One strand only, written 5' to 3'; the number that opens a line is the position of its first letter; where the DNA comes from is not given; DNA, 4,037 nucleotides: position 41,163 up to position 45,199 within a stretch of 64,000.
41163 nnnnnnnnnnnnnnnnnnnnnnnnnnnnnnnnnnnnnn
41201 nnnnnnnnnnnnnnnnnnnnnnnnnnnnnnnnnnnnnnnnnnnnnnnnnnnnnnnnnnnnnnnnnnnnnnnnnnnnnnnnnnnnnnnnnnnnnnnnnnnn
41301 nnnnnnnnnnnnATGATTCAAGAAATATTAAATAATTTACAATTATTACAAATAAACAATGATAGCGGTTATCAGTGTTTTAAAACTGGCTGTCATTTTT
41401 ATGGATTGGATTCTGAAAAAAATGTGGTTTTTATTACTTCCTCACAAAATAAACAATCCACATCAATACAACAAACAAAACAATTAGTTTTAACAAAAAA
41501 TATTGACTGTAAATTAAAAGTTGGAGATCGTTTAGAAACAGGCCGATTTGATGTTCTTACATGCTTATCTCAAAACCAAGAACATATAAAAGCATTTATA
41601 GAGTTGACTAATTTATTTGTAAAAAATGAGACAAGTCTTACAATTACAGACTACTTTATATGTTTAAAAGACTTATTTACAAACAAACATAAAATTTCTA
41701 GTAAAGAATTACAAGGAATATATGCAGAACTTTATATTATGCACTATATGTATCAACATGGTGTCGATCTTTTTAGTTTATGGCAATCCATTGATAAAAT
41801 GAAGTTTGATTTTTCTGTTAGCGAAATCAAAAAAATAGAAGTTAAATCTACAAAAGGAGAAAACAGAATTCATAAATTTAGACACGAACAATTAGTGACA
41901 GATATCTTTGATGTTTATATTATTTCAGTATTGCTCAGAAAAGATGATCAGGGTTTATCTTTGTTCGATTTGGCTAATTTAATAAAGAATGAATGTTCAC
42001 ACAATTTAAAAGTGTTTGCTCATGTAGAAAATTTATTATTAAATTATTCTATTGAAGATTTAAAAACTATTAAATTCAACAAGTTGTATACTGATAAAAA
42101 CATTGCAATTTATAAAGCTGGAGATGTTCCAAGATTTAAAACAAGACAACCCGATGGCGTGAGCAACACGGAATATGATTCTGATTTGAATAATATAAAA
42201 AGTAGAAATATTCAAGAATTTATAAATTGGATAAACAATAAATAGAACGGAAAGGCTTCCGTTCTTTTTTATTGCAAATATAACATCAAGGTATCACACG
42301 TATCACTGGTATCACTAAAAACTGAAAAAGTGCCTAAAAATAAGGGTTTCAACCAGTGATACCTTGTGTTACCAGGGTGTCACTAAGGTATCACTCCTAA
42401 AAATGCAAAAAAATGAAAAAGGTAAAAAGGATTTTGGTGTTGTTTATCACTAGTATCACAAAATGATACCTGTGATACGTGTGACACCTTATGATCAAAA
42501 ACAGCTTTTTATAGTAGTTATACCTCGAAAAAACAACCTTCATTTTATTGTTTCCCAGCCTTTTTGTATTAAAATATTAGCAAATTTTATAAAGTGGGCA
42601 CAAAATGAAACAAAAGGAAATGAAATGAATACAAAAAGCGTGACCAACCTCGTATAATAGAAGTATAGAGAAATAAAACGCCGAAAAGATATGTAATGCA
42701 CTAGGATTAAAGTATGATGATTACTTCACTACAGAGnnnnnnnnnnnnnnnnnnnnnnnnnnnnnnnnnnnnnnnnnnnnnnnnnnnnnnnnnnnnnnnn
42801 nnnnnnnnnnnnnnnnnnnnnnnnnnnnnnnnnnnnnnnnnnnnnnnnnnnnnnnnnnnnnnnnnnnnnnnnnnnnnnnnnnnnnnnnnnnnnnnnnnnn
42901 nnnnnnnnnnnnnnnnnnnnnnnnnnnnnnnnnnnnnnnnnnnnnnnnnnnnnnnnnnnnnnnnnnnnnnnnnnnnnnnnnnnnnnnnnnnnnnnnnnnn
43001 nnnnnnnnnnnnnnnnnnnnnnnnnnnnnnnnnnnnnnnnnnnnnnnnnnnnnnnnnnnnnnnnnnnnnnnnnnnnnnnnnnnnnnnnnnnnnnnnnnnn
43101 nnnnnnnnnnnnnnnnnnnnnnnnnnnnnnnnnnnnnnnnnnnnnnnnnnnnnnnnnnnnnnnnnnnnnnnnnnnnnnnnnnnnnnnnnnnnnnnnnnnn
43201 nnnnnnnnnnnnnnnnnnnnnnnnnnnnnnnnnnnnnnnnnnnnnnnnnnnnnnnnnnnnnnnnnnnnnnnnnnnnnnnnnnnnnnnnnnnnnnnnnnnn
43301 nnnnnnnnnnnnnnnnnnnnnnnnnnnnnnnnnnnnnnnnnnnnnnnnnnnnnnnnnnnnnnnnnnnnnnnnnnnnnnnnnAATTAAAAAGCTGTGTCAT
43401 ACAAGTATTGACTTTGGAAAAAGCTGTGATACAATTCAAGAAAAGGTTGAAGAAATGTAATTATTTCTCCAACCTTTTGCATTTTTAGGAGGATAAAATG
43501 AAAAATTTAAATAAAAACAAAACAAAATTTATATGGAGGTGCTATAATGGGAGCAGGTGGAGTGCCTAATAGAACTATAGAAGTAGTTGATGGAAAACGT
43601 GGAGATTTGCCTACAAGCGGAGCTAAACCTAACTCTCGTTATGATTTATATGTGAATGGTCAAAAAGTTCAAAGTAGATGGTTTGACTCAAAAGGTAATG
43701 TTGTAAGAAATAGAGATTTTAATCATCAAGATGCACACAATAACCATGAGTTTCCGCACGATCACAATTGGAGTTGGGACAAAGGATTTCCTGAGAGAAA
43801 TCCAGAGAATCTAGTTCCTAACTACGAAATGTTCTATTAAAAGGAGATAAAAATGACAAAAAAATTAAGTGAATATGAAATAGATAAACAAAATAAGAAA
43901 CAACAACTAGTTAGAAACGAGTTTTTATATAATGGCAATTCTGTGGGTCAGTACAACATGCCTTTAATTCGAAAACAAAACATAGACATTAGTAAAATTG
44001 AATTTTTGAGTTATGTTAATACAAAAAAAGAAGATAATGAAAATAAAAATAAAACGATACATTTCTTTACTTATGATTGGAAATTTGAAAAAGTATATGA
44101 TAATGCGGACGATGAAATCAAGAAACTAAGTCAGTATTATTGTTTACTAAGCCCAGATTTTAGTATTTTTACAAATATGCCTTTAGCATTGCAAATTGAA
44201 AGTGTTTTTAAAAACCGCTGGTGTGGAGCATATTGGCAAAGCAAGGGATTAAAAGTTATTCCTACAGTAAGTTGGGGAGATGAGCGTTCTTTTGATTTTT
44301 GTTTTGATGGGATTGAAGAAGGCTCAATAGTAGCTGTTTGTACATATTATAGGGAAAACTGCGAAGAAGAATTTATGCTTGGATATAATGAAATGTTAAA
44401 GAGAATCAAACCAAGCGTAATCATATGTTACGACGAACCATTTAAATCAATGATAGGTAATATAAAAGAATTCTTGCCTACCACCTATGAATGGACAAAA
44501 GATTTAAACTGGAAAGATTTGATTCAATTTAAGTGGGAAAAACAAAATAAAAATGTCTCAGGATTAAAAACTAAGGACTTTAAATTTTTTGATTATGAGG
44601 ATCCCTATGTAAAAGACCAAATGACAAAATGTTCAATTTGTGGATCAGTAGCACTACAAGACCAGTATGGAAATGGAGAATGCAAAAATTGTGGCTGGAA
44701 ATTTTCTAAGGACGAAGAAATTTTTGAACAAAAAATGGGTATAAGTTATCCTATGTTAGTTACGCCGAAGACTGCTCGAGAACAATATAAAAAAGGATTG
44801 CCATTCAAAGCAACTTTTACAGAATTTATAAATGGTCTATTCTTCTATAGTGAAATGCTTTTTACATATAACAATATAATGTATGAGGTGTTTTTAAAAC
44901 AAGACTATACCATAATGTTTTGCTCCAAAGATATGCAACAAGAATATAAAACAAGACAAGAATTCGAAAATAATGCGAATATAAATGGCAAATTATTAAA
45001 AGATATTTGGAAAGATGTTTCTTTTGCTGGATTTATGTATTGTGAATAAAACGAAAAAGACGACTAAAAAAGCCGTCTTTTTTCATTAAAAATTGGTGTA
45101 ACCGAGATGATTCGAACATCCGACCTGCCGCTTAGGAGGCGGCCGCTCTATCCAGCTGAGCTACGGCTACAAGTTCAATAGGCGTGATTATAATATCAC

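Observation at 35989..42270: HTH + Dcm + GHKL/MORC-like ATPase + Z1-like P-loop NTPase + PD-(D/E)XK-like gene: an R-M-type system of a predicted but, to my knowledge, uncharacterised class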

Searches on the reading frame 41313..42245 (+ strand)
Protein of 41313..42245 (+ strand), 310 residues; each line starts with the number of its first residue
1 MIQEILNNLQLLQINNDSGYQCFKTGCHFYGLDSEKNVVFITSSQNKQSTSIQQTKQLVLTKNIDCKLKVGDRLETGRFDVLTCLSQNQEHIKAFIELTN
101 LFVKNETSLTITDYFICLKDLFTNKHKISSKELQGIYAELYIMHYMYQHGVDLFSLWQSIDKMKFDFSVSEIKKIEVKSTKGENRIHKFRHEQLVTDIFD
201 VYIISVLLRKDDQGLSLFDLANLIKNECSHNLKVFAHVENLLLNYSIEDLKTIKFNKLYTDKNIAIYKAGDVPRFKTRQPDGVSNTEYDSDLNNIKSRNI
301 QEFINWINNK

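Call 3: search_protein_families(library=pfam, proteins=[window:41313-42245:+], max_evalue=0.01)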
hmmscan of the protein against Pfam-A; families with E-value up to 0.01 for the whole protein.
window:41313-42245:+ (310 aa): 1 family
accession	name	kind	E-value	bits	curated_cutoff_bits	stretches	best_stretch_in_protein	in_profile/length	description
PF14390.12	DUF4420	-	1.4e-19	70.9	27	1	29-292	31-305/306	Putative PD-(D/E)XK family member, (DUF4420)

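Call 4: search_protein_families(library=padloc, proteins=[window:41313-42245:+], max_evalue=0.01)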
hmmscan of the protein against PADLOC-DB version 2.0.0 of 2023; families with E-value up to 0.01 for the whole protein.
window:41313-42245:+ (310 aa): 0 families

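Call 5: search_protein_families(library=ncbifam, proteins=[window:41313-42245:+], max_evalue=0.01)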
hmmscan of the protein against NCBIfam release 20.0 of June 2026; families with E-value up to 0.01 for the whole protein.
window:41313-42245:+ (310 aa): 1 family
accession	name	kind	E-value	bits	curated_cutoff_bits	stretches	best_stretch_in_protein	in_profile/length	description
NF041934.1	MzaD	equivalog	2.1e-05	23.9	420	1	129-300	138-316/326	MZA anti-phage system associated PD-(D/E)XK motif protein MzaD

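Call 14: search_solved_structures(query=window:41313-42245:+, max_evalue=10)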
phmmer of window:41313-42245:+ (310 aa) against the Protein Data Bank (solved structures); distinct sequences matched with E-value up to 10: 0.

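Call 34: find_homologous_proteins(query=window:41313-42245:+, max_evalue=0.001)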
Query window:41313-42245:+ (310 aa): 63 proteins with E <= 0.001 among 742 candidates.
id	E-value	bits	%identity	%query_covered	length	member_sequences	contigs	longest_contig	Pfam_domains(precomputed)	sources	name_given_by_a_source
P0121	9.9e-196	667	98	100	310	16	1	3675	PF14390.13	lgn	-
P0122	1.2e-150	519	72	100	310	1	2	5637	PF14390.13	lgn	-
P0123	1.4e-142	493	72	99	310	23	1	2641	PF14390.13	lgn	-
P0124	5.5e-142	491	70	99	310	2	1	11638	PF14390.13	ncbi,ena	-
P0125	3.5e-139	481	69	99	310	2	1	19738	PF14390.13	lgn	-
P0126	8.0e-125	434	61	99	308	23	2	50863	PF14390.13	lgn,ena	-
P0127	3.3e-111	390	60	93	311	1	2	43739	PF14390.13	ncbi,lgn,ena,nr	ncbi:MAG: PD-(D/E)XK motif protein [Clostridia bacterium]|nr:PD-(D/E)XK motif protein [Clostridia ba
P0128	1.2e-99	352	84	61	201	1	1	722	PF14390.13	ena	-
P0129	1.2e-80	289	45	99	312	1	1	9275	PF14390.13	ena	-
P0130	1.5e-79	286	46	99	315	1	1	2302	PF14390.13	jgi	jgi:hypothetical protein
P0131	4.9e-79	284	46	100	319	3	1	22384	PF14390.13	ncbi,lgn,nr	ncbi:MAG: PD-(D/E)XK motif protein [Spiroplasma ixodetis]|nr:PD-(D/E)XK motif protein [Spiroplasma i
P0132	1.2e-77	279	44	99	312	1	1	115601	PF14390.13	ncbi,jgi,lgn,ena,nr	ncbi:MAG: PD-(D/E)XK motif protein [Firmicutes bacterium]|nr:PD-(D/E)XK motif protein [Bacillota bac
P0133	1.7e-77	279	46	93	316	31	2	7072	PF14390.13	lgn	-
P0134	2.3e-77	279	44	97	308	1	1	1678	PF14390.13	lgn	-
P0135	5.4e-77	277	44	99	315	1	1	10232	PF14390.13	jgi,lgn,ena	-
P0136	1.8e-73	266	45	96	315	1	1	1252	PF14390.13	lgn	-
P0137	4.9e-73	264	44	99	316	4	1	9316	PF14390.13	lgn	-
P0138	2.7e-71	259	43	99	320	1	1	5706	PF14390.13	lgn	-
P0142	8.8e-69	250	42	99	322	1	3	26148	PF14390.13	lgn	-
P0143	1.2e-68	250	42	99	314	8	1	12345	PF14390.13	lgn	-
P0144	2.4e-68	249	43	98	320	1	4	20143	PF14390.13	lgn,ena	-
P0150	1.2e-65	240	41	91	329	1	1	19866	PF14390.13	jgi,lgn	-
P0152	1.4e-64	237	42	91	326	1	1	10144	PF14390.13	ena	-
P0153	2.3e-63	233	37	99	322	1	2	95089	PF14390.13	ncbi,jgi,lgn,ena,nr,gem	ncbi:MAG: PD-(D/E)XK motif protein [Defluviitaleaceae bacterium]|nr:PD-(D/E)XK motif protein [Defluv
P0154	2.7e-63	232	43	90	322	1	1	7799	PF14390.13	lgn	-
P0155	8.2e-61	224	42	91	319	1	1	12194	PF14390.13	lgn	-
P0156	1.0e-60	224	37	98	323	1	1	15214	PF14390.13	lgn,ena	-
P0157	3.8e-60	222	40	97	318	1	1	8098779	PF14390.13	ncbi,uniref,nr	ncbi:PD-(D/E)XK motif protein [Paenibacillus sp. V4I5]|uniref:PD-(D/E)XK motif protein n=1 Tax=Paeni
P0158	5.5e-60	222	39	91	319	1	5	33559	PF14390.13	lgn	-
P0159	1.0e-58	217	40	99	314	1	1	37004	PF14390.13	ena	-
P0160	1.4e-58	217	37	99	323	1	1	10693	PF14390.13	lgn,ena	-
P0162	8.3e-58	214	40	90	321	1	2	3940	PF14390.13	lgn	-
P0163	4.1e-57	212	40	90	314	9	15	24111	PF14390.13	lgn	-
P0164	2.3e-56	210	39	95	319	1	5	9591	PF14390.13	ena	-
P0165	9.7e-56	208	39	99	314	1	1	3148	PF14390.13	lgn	-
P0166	2.8e-49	186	39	91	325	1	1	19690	PF14390.13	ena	-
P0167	2.9e-49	186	41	90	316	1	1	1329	PF14390.13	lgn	-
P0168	3.1e-48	183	38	98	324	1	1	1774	PF14390.13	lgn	-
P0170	1.1e-46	178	37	90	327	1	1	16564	PF14390.13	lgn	-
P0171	4.6e-46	176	37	92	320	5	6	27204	PF14390.13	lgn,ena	-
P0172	4.0e-45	173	34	99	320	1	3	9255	PF14390.13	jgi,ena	-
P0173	4.5e-45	173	35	94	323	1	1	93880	PF14390.13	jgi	-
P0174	2.6e-43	167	33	90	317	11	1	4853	PF14390.13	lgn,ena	-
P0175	5.0e-43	166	35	91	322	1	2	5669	PF14390.13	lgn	-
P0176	4.5e-42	163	36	95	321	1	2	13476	PF14390.13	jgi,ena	-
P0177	8.8e-41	159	37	96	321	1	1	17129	PF14390.13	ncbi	-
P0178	4.2e-40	156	40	69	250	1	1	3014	PF14390.13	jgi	-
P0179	4.6e-40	156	35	89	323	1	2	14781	PF14390.13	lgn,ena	-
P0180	3.4e-37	147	37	85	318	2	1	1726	PF14390.13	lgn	-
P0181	5.9e-31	126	38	70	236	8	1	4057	PF14390.13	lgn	-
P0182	9.6e-31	126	34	85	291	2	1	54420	PF14390.13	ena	-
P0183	1.0e-10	60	25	95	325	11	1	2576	PF14390.13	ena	-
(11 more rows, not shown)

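Call 42: search_solved_structures(query=A1, max_evalue=10)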
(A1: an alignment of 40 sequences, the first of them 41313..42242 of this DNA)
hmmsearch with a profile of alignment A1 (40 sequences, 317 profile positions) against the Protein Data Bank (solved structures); distinct sequences matched with E-value up to 10: 2.
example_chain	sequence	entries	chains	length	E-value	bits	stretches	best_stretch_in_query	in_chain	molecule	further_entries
1g1a_A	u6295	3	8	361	0.67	12.3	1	230-297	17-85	DTDP-D-GLUCOSE 4,6-DEHYDRATASE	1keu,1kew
4hhu_A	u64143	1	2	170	0.73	12.2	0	27-81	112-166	OR280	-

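Call 47: predict_structure(alignment_id=A1)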
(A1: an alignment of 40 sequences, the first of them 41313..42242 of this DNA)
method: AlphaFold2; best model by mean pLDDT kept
length: 310 residues; sequences in the alignment: 40
mean_pLDDT: 89.7   pTM: 0.86
mean pLDDT of the five models: 89.7, 89.6, 89.3, 88.5, 88.4
residues with pLDDT >= 90: 208; 70-90: 81; 50-70: 19; < 50: 2
segments of 3 or more residues with pLDDT < 50: none
pLDDT, mean of each block of 10 residues (from residue 1): 93 75 93 94 88 94 94 92 94 92 77 87 79 95 97 85 76 94 92 86 97 96 93 89 92 97 97 76 78 96 92
secondary structure, 60 per line:
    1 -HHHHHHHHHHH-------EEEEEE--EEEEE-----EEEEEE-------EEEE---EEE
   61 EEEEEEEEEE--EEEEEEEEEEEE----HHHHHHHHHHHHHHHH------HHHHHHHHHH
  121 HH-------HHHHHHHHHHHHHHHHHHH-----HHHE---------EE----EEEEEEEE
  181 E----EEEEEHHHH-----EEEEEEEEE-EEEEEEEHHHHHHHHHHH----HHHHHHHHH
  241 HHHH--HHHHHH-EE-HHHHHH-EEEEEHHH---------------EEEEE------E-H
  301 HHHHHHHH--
elements in order: H2-12 E20-25 E28-32 E38-43 E51-54 E58-70 E73-84 H89-104 H111-122 H130-148 E173-181 E186-190 H191-194 E200-208 E210-216 H217-227 H232-244 H247-252 H257-262 E264-268 E287-291 H300-308

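Call 53: fold_search(model_id=the predicted structure, library=pdb)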
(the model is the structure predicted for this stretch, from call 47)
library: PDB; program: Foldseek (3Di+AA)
matches with E <= 10: 576; with E <= 0.001: 0
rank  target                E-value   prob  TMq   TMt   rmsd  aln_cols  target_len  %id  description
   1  5a60                  2.6e-02  0.14  0.10  0.07  15.6       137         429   12  Crystal structure of full-length E. coli ygiF in complex with tripolyphosphate and two magnesium ions (released 2015-08-05)
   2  8f5z_A                8.5e-02  0.03  0.09  0.04  22.9       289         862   12  Composite map of CryoEM structure of Arabidopsis thaliana phytochrome A (released 2023-06-28)
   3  8poh_A                1.2e-01  0.11  0.12  0.08  16.7       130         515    8  Influenza A/H7N9 polymerase symmetric dimer bound to the promoter (PA K289A/C489R) (released 2024-02-21)
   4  9d1y_A                1.7e-01  0.14  0.12  0.11  15.0       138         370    9  Structure of G75R Ubiquitin bound to KLHDC3-EloB/C (released 2024-11-20)
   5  6t2c_A                2.0e-01  0.08  0.14  0.10  20.0       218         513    9  Bat Influenza A polymerase recycling complex (released 2020-04-15)
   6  2gk6_A                2.0e-01  0.06  0.09  0.05  20.7       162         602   12  Structural and Functional insights into the human Upf1 helicase core (released 2007-01-09)
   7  6zgp_C                2.6e-01  0.09  0.12  0.11  16.0       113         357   11  Crystal structure of the quaternary ammonium Rieske monooxygenase CntA in complex with inhibitor MMV12 (MMV020670) (released 2020-11-18)
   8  3e42_A                3.1e-01  0.12  0.14  0.17  12.2       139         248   12  Q138F HincII bound to GTCGAC and Ca2+ (cocrystallized) (released 2008-08-26)
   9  6icq_B                3.7e-01  0.04  0.09  0.08  15.4       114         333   11  Pseudomonas putida CBB5 NdmA QL mutant with theobromine (released 2019-09-04)
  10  7qtl_A                3.9e-01  0.06  0.12  0.07  20.1       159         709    9  Influenza A/H7N9 polymerase elongation complex (released 2022-12-28)
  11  6icl                  4.1e-01  0.03  0.10  0.09  19.2       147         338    7  Pseudomonas putida CBB5 NdmB (released 2019-09-04)
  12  6i8a_B                4.1e-01  0.02  0.11  0.04  22.9       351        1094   10  The crystal structure of the Pol2 catalytic domain of DNA polymerase epsilon carrying a P301R substitution. (released 2019-01-30)
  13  9ki1_u                4.4e-01  0.02  0.07  0.06  31.1       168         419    9  Baseplate structure of Escherichia phage Mu (released 2025-02-12)
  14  7r3y_B                4.4e-01  0.02  0.11  0.05  22.3       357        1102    8  The crystal structure of the V426L variant of Pol2CORE in complex with DNA and an incoming nucleotide (released 2022-07-27)
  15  6b3y_A                4.7e-01  0.04  0.09  0.11  16.6       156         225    9  Crystal structure of the PH-like domain from DENND3 (released 2018-01-24)
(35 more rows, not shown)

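Call 117: fold_search(model_id=the predicted structure, library=viral)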
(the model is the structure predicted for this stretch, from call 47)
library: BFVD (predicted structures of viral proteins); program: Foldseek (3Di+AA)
matches with E <= 10: 611; with E <= 0.001: 0
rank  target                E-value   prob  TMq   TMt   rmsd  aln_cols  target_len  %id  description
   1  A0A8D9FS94            5.2e-02  0.14  0.11  0.14  12.3       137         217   16  Uncharacterized protein [uncultured marine phage]
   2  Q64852                6.2e-02  0.54  0.15  0.32   9.4       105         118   15  Mastadenovirus sus4 E3 region, pVIII [Porcine adenovirus B serotype 4]
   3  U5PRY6                1.1e-01  0.25  0.12  0.19  10.9       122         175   11  DUF7448 domain-containing protein [Bacillus phage BigBertha]
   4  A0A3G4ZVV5            1.3e-01  0.10  0.12  0.20  12.5       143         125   16  Uncharacterized protein [Edafosvirus sp.]
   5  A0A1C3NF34            2.0e-01  0.47  0.16  0.23   7.4        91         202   11  (no name in the UniProt tables at hand)
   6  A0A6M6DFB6            2.4e-01  0.04  0.08  0.11  14.0       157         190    8  (no name in the UniProt tables at hand)
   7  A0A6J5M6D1            2.6e-01  0.15  0.16  0.26  12.6       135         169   17  Uncharacterized protein [uncultured Caudovirales phage]
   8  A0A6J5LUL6            2.6e-01  0.08  0.11  0.09  13.6       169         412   10  NAT_SF domain containing protein [uncultured Caudovirales phage]
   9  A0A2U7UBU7            2.7e-01  0.28  0.29  0.25  15.9       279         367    9  Uncharacterized protein [Pandoravirus neocaledonia]
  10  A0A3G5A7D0            2.7e-01  0.03  0.10  0.12  18.0       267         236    9  IS4 family transposase [Hyperionvirus sp.]
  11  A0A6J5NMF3            2.9e-01  0.14  0.15  0.21   7.8       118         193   10  Uncharacterized protein [uncultured Caudovirales phage]
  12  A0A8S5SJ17            2.9e-01  0.13  0.10  0.08  13.0       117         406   10  Host cell surface-exposed lipoprotein [Siphoviridae sp. ctvhu9]
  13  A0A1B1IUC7            3.2e-01  0.05  0.09  0.10  14.8       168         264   11  (no name in the UniProt tables at hand)
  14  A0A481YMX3            3.4e-01  0.08  0.12  0.05  17.1       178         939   11  mRNA 5'-phosphatase [Pithovirus LCDPAC01]
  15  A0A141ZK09            3.6e-01  0.28  0.15  0.34   9.3        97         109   10  (no name in the UniProt tables at hand)
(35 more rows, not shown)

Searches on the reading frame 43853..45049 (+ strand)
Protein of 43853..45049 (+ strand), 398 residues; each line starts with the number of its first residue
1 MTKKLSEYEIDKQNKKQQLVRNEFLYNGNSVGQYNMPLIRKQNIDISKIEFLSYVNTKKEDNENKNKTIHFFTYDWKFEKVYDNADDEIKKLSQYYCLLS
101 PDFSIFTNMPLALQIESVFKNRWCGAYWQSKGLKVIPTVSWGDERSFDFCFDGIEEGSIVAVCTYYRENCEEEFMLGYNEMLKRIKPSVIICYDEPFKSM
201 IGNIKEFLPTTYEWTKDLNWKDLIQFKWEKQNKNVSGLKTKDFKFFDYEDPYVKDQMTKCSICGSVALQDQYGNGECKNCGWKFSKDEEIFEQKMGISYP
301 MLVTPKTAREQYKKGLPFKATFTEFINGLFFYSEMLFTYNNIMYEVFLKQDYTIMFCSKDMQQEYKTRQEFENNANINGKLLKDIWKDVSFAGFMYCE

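Call 90: search_protein_families(library=pfam, proteins=[window:43853-45049:+], max_evalue=0.01)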
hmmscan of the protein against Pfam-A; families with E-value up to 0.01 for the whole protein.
window:43853-45049:+ (398 aa): 1 family
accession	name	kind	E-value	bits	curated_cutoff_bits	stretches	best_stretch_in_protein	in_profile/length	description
PF14386.11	DUF4417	-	4.2e-52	176.7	28.9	1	30-201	3-173/183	Domain of unknown function (DUF4417)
